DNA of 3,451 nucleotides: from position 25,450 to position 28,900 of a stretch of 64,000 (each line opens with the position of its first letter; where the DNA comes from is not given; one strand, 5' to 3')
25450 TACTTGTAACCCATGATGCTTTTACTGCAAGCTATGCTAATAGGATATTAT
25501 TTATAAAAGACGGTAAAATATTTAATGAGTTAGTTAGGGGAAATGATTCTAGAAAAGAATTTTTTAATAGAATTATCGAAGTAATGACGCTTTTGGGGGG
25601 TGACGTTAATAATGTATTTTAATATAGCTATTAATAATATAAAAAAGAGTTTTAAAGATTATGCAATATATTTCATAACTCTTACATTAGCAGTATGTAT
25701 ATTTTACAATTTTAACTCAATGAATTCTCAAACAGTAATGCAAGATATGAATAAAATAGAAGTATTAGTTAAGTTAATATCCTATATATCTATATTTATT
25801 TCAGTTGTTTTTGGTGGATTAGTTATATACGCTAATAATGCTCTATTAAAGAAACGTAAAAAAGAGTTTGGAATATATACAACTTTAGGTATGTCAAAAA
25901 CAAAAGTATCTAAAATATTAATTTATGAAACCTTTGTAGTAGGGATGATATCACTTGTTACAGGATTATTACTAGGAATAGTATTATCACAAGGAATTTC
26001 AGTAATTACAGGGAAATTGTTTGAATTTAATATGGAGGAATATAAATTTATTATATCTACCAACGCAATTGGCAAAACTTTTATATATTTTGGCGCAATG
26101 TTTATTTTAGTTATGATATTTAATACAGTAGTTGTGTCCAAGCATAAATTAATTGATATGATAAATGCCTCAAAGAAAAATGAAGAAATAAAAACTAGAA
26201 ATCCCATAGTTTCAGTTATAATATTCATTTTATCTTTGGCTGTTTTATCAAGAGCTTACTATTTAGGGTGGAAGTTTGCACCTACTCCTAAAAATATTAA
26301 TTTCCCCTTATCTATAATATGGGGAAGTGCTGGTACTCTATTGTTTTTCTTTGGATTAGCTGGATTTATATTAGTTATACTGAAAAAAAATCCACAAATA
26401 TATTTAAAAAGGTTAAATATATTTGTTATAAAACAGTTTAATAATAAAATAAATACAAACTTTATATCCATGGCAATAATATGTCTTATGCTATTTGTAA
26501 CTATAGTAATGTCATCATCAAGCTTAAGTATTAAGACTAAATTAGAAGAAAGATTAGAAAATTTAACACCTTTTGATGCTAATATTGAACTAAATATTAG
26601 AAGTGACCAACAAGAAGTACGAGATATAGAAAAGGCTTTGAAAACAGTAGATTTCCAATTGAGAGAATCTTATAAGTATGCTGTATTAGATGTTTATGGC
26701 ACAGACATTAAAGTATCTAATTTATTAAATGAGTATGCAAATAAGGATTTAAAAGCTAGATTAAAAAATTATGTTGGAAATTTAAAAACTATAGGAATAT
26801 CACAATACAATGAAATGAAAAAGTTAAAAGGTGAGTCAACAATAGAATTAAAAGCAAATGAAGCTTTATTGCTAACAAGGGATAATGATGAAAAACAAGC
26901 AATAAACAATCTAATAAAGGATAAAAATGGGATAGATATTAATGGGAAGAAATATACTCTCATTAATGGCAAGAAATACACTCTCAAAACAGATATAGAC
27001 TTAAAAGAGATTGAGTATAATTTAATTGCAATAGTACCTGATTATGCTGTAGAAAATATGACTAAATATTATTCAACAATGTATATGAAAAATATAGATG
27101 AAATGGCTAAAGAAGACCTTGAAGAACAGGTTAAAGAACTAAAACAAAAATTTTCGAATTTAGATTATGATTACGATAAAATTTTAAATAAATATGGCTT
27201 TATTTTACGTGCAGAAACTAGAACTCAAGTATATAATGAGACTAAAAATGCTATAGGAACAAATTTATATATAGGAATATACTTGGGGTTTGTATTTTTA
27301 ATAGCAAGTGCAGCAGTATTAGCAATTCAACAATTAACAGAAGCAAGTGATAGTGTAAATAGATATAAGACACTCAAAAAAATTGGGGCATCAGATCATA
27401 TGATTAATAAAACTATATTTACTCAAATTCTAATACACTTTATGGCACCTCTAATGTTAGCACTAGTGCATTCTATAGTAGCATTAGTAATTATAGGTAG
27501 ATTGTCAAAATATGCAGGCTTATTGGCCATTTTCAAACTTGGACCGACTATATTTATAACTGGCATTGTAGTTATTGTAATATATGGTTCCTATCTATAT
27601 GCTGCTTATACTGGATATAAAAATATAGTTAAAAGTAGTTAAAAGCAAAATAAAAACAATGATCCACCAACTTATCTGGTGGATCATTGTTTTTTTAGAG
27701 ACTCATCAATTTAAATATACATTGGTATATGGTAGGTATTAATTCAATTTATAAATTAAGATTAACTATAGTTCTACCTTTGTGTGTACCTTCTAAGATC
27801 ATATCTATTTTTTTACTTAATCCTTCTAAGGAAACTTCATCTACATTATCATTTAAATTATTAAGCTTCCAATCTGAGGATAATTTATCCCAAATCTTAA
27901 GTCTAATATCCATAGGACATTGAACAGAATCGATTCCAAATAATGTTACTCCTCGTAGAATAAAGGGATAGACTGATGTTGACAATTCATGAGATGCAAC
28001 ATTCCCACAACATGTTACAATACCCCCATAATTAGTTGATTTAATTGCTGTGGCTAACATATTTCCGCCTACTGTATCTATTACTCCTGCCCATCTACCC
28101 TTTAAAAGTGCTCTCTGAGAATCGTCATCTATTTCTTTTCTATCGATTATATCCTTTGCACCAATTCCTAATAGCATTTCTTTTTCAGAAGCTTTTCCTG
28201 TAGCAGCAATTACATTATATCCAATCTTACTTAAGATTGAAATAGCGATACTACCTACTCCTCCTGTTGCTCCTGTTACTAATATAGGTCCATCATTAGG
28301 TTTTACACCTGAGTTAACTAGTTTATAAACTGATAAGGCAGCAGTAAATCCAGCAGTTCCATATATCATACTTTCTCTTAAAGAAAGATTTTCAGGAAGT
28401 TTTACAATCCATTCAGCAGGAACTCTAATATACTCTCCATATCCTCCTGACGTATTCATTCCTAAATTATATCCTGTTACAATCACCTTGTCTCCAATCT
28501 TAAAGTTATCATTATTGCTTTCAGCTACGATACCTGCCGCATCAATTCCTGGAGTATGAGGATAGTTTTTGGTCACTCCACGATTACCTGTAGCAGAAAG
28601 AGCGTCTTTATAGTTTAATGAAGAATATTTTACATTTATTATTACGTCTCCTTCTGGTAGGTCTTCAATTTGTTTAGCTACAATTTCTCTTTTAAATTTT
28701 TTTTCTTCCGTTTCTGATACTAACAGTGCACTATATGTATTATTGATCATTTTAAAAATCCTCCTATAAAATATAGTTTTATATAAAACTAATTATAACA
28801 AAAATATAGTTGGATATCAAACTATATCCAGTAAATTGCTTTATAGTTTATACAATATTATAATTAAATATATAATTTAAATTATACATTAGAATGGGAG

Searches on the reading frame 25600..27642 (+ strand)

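Call 72: search_protein_families(library=pfam, proteins=[window:25600-27642:+], max_evalue=0.00001)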
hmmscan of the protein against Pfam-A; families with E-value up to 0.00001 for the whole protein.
window:25600-27642:+ (680 aa): 1 family
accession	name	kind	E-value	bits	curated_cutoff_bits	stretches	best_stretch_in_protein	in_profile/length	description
PF02687.27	FtsX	-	4.3e-14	53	25.5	1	63-179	3-112/120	FtsX-like permease C-terminal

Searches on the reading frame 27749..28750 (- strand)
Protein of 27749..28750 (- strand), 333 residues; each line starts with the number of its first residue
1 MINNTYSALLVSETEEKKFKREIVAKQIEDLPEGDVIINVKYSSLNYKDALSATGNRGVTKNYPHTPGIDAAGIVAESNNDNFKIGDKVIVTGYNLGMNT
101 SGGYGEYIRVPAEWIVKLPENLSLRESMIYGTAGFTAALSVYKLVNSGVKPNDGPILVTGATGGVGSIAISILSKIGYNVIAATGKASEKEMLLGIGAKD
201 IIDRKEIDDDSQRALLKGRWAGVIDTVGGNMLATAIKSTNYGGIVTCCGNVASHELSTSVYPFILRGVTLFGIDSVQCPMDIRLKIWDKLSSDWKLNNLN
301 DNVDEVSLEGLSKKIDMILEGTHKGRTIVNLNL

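Call 3: search_protein_families(library=pfam, proteins=[window:27749-28750:-], max_evalue=0.01)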
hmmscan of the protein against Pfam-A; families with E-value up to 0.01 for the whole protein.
window:27749-28750:- (333 aa): 2 families
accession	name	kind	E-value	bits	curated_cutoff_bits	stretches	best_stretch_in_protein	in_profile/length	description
PF00107.32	ADH_zinc_N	-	5.1e-16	59.2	31.8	1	164-282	1-120/129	Zinc-binding dehydrogenase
PF08240.17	ADH_N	-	5.1e-16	59.2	23.5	1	33-120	2-104/104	Alcohol dehydrogenase GroES-like domain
